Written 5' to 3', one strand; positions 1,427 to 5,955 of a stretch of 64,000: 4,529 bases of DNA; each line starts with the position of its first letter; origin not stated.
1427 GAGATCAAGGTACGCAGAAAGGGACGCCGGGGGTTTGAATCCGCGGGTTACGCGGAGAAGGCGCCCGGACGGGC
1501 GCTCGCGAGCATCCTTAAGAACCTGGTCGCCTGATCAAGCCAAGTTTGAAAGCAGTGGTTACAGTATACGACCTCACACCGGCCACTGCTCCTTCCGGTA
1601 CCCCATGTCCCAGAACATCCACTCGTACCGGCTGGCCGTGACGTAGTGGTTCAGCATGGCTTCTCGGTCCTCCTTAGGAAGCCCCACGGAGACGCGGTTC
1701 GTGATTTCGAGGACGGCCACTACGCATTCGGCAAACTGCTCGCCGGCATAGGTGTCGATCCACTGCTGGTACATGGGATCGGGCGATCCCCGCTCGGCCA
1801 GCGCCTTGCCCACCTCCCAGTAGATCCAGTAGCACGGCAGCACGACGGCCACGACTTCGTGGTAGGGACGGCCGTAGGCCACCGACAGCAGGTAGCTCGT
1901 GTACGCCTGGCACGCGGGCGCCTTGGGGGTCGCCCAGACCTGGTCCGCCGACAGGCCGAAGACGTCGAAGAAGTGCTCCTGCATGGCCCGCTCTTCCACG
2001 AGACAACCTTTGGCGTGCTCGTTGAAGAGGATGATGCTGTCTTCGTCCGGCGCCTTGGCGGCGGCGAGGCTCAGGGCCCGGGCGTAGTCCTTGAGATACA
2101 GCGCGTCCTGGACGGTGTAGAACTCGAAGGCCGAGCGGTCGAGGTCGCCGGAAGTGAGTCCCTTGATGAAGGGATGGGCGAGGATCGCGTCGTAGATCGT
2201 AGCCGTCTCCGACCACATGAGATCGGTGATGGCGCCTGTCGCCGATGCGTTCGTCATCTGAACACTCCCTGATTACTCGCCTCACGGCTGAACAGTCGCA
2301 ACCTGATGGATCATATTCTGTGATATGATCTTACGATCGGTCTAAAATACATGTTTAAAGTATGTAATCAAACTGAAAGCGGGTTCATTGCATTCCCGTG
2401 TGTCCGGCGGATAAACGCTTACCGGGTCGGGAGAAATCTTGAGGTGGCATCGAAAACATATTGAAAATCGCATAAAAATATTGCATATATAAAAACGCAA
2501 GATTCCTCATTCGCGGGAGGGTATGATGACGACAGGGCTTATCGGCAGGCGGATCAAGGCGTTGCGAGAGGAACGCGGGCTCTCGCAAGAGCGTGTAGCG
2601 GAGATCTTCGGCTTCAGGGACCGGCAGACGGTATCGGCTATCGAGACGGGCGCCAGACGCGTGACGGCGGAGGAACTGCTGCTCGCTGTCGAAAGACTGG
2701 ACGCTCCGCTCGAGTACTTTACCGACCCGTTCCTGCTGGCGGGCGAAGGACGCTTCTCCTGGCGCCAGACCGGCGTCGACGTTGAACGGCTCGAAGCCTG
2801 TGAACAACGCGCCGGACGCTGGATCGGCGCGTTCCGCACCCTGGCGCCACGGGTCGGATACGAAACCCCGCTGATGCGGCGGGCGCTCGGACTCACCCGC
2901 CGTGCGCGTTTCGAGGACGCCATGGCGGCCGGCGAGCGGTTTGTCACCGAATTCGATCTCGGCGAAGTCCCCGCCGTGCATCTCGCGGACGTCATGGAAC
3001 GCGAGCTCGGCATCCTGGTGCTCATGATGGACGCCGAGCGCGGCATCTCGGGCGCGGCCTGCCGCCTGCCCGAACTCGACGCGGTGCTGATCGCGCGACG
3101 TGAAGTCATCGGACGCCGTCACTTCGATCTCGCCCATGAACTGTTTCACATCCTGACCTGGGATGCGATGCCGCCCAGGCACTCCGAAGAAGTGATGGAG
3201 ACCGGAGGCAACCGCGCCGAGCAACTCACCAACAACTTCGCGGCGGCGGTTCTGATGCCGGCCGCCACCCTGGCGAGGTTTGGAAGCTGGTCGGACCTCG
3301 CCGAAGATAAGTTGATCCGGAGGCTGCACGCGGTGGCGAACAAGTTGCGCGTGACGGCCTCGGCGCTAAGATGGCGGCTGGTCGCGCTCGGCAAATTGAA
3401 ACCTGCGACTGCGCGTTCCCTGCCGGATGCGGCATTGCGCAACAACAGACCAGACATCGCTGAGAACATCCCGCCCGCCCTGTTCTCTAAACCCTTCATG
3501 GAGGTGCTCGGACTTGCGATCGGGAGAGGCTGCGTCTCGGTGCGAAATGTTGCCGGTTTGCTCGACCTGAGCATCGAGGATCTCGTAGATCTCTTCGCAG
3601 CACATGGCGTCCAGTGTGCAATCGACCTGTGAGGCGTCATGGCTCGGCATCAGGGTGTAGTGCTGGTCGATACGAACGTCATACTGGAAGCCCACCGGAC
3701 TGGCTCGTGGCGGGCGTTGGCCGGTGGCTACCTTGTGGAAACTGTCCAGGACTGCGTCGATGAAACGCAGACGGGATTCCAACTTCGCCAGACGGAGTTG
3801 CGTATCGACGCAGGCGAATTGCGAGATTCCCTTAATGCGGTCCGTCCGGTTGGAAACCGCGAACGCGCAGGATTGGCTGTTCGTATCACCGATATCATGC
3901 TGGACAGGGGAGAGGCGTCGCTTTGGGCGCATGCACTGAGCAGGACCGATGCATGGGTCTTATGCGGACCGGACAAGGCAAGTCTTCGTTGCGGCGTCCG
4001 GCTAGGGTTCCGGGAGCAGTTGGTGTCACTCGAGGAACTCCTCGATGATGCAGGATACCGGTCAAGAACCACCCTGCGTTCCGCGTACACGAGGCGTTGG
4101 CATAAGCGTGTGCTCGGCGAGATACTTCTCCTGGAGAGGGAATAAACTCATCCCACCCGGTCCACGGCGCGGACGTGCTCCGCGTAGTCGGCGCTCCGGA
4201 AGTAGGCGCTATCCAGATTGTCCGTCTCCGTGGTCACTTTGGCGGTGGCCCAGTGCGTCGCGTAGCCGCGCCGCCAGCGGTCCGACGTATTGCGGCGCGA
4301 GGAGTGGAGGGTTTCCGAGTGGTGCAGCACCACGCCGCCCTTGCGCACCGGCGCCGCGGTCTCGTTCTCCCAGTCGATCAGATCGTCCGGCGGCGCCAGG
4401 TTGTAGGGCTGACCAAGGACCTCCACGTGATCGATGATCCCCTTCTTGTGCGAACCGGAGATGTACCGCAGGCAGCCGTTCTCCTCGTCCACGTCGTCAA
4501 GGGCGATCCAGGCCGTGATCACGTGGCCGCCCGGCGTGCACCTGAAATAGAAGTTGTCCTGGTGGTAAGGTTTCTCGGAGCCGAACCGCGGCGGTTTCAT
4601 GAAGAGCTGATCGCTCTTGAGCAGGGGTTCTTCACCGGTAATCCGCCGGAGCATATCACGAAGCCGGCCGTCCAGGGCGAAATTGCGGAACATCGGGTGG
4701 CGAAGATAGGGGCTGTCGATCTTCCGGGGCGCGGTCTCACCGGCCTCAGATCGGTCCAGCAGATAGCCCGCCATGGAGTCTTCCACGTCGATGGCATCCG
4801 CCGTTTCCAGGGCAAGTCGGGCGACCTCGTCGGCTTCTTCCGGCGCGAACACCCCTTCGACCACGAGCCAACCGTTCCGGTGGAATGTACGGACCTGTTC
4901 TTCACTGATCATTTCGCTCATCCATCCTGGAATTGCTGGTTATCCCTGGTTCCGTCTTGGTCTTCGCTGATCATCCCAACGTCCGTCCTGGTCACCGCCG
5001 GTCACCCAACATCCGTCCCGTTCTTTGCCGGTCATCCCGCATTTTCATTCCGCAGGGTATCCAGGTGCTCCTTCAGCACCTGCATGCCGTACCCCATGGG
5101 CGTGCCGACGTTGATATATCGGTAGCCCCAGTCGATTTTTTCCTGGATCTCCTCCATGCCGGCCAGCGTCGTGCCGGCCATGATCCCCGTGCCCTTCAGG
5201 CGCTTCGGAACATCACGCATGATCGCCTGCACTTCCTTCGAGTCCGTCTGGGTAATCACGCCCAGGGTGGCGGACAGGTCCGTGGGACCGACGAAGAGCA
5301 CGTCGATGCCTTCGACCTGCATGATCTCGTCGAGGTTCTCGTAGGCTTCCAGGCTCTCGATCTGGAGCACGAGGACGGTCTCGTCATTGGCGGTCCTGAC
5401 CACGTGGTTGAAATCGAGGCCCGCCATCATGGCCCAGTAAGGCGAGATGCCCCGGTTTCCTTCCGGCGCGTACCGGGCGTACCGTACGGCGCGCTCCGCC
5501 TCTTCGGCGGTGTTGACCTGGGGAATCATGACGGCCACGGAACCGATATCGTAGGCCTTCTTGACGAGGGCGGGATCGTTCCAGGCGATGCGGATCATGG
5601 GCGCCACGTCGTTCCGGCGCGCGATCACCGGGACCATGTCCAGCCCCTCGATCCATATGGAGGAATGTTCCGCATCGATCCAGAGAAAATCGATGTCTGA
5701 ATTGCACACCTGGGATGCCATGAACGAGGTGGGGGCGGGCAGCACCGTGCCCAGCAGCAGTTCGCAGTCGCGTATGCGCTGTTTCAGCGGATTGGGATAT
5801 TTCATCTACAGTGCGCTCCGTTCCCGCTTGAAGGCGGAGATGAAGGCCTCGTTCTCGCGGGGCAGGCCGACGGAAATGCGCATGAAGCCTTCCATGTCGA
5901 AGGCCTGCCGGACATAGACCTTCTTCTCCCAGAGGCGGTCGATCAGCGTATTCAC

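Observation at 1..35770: Extreme local expansion of PhyH-family Fe(II)/2OG dioxygenases (at least 10 paralogs in about 36 kb) with cupins, amidohydrolases and formamidases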

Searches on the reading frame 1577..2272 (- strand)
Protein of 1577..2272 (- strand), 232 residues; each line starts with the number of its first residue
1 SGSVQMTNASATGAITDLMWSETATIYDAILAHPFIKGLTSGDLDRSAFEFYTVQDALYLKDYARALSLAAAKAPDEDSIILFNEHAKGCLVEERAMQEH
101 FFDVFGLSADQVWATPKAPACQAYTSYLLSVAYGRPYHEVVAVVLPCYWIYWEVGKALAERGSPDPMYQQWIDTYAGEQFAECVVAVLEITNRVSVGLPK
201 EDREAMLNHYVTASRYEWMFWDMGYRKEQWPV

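Call 5: search_protein_families(library=pfam, proteins=[window:1577-2272:-], max_evalue=0.01)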
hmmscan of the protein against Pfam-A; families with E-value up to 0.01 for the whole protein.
window:1577-2272:- (232 aa): 1 family
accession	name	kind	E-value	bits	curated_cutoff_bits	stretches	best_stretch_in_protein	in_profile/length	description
PF03070.21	TENA_THI-4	-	8.7e-42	143.7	22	1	21-226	2-209/210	TENA/THI-4/PQQC family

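Call 41: search_protein_families(library=ncbifam, proteins=[window:1577-2257:-], max_evalue=0.0001)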
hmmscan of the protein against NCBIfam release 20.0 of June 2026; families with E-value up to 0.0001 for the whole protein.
window:1577-2257:- (227 aa): 3 families
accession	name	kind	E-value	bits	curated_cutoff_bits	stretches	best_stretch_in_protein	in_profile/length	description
NF011301.0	PRK14713.1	equivalog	7.7e-54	183.4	512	1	6-224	318-531/534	bifunctional hydroxymethylpyrimidine kinase/phosphomethylpyrimidine kinase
TIGR04306.1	salvage_TenA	equivalog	1.8e-48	165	130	1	20-222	3-208/208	thiaminase II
NF007070.0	PRK09517.1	equivalog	7.4e-42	143.6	761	1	6-221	542-751/755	multifunctional thiamine-phosphate pyrophosphorylase/synthase/phosphomethylpyrimidine kinase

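Call 61: find_encoding_contigs(protein=window:1577-2257:-, flank=10000, max_places=2)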
Protein window:1577-2257:- (227 aa): no gene with exactly this product is on record in the collection.

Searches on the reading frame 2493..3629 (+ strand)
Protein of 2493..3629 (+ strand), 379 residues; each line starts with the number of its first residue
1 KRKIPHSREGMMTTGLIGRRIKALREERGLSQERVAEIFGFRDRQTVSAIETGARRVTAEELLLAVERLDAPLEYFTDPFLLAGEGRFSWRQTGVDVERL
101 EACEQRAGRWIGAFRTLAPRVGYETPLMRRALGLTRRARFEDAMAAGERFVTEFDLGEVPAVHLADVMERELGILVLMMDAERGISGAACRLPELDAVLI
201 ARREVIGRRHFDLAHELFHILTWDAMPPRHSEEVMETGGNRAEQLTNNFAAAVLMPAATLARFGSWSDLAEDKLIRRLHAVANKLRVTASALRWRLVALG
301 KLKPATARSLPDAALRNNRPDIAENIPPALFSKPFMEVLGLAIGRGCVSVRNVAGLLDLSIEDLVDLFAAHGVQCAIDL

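Call 5: search_protein_families(library=pfam, proteins=[window:2493-3629:+], max_evalue=0.01)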
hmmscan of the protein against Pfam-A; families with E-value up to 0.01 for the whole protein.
window:2493-3629:+ (379 aa): 4 families
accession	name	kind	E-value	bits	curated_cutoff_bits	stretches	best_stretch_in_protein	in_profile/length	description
PF01381.28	HTH_3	-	5.8e-10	39.5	23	1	21-76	1-55/55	Helix-turn-helix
PF13560.12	HTH_31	-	6.1e-09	36.5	27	1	17-72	2-57/64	Helix-turn-helix domain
PF06114.19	Peptidase_M78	-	7.1e-08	32.7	22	1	172-296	4-122/123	IrrE N-terminal-like domain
PF12844.13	HTH_19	-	8.9e-07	29.2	30.2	1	18-75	1-57/64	Helix-turn-helix domain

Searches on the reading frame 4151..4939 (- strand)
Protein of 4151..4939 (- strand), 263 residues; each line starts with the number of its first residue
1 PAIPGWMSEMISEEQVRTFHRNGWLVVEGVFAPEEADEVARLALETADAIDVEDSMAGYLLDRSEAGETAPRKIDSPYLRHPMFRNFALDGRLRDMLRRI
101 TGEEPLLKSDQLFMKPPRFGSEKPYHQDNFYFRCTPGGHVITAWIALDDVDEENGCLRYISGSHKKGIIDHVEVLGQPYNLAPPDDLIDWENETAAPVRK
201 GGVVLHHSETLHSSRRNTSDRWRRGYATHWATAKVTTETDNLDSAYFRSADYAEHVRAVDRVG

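Call 5: search_protein_families(library=pfam, proteins=[window:4151-4939:-], max_evalue=0.01)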
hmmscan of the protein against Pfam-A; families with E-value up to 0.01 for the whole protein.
window:4151-4939:- (263 aa): 1 family
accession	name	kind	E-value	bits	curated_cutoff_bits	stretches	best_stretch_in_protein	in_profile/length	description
PF05721.19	PhyH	-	8.6e-39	134.5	22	1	19-225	1-213/213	Phytanoyl-CoA dioxygenase (PhyH)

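Call 14: search_protein_families(library=ncbifam, proteins=[window:4151-4921:-], max_evalue=0.01)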
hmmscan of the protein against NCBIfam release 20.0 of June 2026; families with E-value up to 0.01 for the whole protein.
window:4151-4921:- (257 aa): 4 families
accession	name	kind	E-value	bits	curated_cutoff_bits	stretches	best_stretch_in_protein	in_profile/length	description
TIGR01762.1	chlorin-enz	subfamily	2.4e-10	40.2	226.3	1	128-164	127-163/288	chlorinating enzyme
NF052437.1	MPhHdxlPhnYGIM8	equivalog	5.1e-10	39.2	500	1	1-238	1-224/260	methylphosphonate hydroxylase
NF045813.1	DxPntBtaHylase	equivalog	2.1e-08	33.9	550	1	110-214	127-234/285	1-deoxypentalenic acid 11-beta-hydroxylase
TIGR02408.1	ectoine_ThpD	equivalog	3.3e-07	29.9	336.5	1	3-160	15-171/277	ectoine hydroxylase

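Call 20: search_solved_structures(query=window:4151-4921:-, max_evalue=0.01)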
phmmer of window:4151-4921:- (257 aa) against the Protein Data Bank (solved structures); distinct sequences matched with E-value up to 0.01: 22.
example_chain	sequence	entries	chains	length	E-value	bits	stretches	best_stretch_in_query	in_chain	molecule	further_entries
2opw_A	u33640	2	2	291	3.2e-24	89.1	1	72-231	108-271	PHYHD1 protein | Phytanoyl-CoA dioxygenase domain-containing protein 1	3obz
5epa_A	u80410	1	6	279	1.1e-19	74.2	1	3-230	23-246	SnoK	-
4xab_A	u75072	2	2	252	1.6e-16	63.8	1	97-227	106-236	EvdO2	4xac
9c9n_A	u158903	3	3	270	5.9e-15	58.7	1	3-230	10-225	Fe/2-OG dependent dioxygenase MysH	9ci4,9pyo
9pze_A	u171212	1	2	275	6.3e-15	58.6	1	3-230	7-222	Fe/2-OG dependent dioxygenase MysH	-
5ep9_A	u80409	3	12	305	8.4e-13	51.7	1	11-221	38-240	SnoN,Epimerase SnoN | SnoN,SnoN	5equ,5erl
2a1x_A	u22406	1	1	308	1.4e-12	51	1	8-228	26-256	Phytanoyl-CoA dioxygenase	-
6zyk_A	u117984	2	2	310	1.1e-11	48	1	88-240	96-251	Monooxygenase | Uncharacterized protein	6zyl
5nch_A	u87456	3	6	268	1.7e-09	40.8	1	5-213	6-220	Leucine hydroxylase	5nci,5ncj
2rdn_A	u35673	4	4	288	7.7e-09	38.7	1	108-213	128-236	1-deoxypentalenic acid 11-beta hydroxylase; Fe(II)/alpha-ketoglutarate dependent hydroxyla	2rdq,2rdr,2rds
3emr_A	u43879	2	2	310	1.4e-08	37.9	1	5-162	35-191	EctD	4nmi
4mhr_A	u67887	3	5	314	3.9e-08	36.4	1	5-163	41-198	Ectoine hydroxylase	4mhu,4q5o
7dt0_A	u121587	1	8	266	3.1e-07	33.4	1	4-171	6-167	Phytanoyl-CoA dioxygenase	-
7e01_A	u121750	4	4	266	7.9e-07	32.1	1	4-171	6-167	Phytanoyl-CoA dioxygenase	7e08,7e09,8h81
7dzz_A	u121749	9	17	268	8e-07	32.1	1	4-171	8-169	Phytanoyl-CoA dioxygenase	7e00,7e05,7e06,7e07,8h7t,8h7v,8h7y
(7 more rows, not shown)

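Call 59: find_encoding_contigs(protein=window:4151-4921:-, flank=10000, max_places=3)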
Protein window:4151-4921:- (257 aa): no gene with exactly this product is on record in the collection.

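Call 89: find_related_loci(query=window:4151-4921:-, collection=metagenome_contigs, flank=6000)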
Query window:4151-4921:- (257 aa) in metagenome_contigs; peptide patterns used: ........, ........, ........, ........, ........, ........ (x = any residue, [..] = any of these).
447 stretches matched a pattern; 323 encode a relative of the query (tblastn E <= 1e-3); the best 80 are kept; 80 distinct loci.
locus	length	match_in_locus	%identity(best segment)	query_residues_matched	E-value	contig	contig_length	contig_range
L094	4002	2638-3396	87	4-256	3e-156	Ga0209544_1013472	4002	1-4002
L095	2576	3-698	87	25-256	2e-145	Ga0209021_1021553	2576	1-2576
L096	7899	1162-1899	66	4-250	5e-108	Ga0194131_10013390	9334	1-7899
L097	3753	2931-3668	66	4-250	2e-109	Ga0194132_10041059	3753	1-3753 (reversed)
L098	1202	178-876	58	13-246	2e-102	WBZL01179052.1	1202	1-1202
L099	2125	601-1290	59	16-246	4e-98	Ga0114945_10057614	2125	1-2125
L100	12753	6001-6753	55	5-256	3e-93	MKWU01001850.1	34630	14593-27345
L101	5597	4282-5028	55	4-253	7e-92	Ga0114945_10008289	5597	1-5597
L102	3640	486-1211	57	4-246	7e-92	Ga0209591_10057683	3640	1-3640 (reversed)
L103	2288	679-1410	56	4-248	2e-92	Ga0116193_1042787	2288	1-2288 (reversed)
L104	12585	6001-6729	54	5-248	1e-88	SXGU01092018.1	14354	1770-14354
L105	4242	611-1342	55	4-248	2e-88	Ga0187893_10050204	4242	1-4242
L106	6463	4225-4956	55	4-248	3e-88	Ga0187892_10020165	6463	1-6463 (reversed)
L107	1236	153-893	56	4-247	5e-95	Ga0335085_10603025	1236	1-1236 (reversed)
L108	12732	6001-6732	52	4-246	3e-86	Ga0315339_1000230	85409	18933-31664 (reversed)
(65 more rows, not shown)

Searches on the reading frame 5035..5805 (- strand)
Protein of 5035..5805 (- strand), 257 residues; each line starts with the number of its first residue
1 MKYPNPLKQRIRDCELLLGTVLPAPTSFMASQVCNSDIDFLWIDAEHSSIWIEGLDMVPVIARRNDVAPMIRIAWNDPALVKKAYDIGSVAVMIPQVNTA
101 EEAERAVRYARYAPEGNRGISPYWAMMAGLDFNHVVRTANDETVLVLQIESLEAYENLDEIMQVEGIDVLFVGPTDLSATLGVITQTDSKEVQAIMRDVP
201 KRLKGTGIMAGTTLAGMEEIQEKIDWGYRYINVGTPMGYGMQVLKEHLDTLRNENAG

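Call 5: search_protein_families(library=pfam, proteins=[window:5035-5805:-], max_evalue=0.01)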
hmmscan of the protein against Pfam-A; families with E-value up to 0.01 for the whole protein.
window:5035-5805:- (257 aa): 1 family
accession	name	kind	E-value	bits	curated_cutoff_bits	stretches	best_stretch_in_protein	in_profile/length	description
PF03328.21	HpcH_HpaI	-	1e-30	107.1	25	1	22-235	6-213/221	HpcH/HpaI aldolase/citrate lyase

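Call 40: search_protein_families(library=ncbifam, proteins=[window:5035-5805:-], max_evalue=0.0001)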
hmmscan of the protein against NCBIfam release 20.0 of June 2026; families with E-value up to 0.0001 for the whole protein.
window:5035-5805:- (257 aa): 4 families
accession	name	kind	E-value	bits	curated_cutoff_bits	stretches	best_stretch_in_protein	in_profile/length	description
TIGR02311.1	HpaI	equivalog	7.5e-44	150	368.8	1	5-236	1-233/249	4-hydroxy-2-oxoheptanedioate aldolase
NF007521.0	PRK10128.1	equivalog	7.7e-43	146.9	441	1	5-251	7-254/267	2-keto-3-deoxy-L-rhamnonate aldolase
NF007849.0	PRK10558.1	equivalog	4e-42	144.4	393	1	2-239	5-242/256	2-dehydro-3-deoxyglucarate aldolase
TIGR03239.1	GarL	equivalog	5.4e-42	144.1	406.75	1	6-238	2-234/249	2-dehydro-3-deoxyglucarate aldolase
